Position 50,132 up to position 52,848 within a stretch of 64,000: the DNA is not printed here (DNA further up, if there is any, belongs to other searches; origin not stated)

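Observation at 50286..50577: A highly structured 290-bp intergenic region between bamA and tamB holding a 151-bp element with 35-bp inverted-repeat arms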

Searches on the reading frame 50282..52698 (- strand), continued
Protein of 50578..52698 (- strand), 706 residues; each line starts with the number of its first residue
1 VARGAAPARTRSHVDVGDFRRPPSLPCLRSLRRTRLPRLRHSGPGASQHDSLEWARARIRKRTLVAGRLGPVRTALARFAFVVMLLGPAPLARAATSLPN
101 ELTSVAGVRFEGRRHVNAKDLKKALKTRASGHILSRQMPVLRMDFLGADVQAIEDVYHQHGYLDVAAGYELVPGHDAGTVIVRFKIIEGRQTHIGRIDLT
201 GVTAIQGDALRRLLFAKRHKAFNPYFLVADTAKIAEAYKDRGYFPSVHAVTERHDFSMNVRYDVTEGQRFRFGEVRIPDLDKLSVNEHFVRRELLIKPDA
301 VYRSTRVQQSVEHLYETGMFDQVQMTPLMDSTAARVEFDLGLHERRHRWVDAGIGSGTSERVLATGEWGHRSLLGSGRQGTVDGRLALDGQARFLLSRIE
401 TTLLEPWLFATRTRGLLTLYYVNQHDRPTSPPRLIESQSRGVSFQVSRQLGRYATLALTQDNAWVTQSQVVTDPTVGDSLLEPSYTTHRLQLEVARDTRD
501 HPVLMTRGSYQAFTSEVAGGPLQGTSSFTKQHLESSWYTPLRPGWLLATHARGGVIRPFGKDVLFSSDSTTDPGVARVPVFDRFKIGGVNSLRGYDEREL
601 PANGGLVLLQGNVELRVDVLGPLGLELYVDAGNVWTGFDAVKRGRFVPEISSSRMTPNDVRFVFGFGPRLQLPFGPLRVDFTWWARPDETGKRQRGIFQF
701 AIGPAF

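Call 30: find_encoding_contigs(protein=P0007, flank=6000, max_places=2)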
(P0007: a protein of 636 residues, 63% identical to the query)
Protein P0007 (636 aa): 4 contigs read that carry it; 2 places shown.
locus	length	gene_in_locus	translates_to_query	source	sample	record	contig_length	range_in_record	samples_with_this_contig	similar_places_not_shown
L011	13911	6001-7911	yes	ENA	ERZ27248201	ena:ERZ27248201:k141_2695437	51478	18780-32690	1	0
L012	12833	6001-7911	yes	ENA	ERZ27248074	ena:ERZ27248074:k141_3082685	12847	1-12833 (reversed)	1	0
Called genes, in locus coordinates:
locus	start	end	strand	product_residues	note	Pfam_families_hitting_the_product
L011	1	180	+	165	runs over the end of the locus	PF01467:CTP_transf_like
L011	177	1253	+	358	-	PF01075:Glyco_transf_9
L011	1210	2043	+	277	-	PF00535:Glycos_transf_2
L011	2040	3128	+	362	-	PF00534:Glycos_transf_1, PF13692:Glyco_trans_1_4, PF13524:Glyco_trans_1_2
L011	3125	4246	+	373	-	PF13439:Glyco_transf_4, PF13579:Glyco_trans_4_4, PF00534:Glycos_transf_1, PF13692:Glyco_trans_1_4, PF20706:GT4-conflict (weak)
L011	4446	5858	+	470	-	PF02163:Peptidase_M50, PF21558:Pept_S41_N_bact (faint), PF00595:PDZ (weak), PF13180:PDZ_2, PF17820:PDZ_6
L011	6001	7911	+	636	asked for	PF07244:POTRA, PF01103:Omp85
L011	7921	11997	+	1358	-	PF27051:TamB_N (faint), PF04357:TamB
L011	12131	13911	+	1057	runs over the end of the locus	PF13485:Peptidase_MA_2, PF00930:DPPIV_N (faint), PF26549:Tricorn_N (weak), PF26550:Tricorn_2nd, PF23381:Beta-prop_IFT122_1st (faint), PF26549:Tricorn_N (weak), PF07676:PD40, PF26549:Tricorn_N, +2 more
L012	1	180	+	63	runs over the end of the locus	?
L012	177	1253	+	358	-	PF01075:Glyco_transf_9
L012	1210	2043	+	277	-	PF00535:Glycos_transf_2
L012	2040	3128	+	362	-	PF00534:Glycos_transf_1, PF13692:Glyco_trans_1_4, PF13524:Glyco_trans_1_2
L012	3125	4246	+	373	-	PF13439:Glyco_transf_4, PF13579:Glyco_trans_4_4, PF00534:Glycos_transf_1, PF13692:Glyco_trans_1_4, PF20706:GT4-conflict (weak)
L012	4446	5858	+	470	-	PF02163:Peptidase_M50, PF21558:Pept_S41_N_bact (faint), PF00595:PDZ (weak), PF13180:PDZ_2, PF17820:PDZ_6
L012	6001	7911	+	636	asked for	PF07244:POTRA, PF01103:Omp85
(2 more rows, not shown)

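Call 34: list_cluster_members(proteins=[P0001, P0003, P0005])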
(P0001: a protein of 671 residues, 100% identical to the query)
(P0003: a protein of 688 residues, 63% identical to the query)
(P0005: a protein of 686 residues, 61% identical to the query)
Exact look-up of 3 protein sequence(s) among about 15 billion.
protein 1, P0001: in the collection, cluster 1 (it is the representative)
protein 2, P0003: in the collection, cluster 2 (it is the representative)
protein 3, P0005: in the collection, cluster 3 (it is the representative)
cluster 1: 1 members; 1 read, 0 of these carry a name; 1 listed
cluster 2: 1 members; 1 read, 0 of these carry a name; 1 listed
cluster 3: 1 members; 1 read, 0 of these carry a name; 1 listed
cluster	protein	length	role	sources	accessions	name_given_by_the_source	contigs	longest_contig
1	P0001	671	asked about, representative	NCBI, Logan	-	-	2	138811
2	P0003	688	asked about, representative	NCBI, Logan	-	-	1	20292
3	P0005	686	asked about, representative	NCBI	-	-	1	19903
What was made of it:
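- Tried and rejected: A cluster look-up gave no accession or organism name (call 34).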

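Call 61: search_protein_families(library=ncbifam, proteins=[P0001], max_evalue=0.00001)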
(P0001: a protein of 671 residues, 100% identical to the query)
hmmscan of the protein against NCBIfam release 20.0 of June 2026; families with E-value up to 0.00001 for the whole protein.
P0001 (671 aa): 6 families
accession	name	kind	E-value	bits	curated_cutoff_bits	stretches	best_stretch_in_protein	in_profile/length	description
TIGR03303.1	OM_YaeT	equivalog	2.3e-59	201.5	297.15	1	68-671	150-741/741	outer membrane protein assembly factor BamA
NF052279.1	lipo_TamL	exception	2.6e-15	55.9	400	1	492-648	560-714/747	translocation and assembly module lipoprotein TamL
NF047950.2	ATportTamA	equivalog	4.6e-14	51.9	625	1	205-333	148-279/569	autotransporter assembly complex protein TamA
TIGR00992.1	3a0901s03IAP75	subfamily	9.4e-12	44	1163.25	1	455-646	530-703/718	IAP75 family chloroplast envelope protein translocase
NF008287.0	PRK11067.1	subfamily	1.3e-11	43.6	1181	1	111-349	219-460/802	outer membrane protein assembly factor BamA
NF047779.1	Omp85_fam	subfamily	1e-08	35.1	200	1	451-635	223-394/423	Omp85 family outer membrane protein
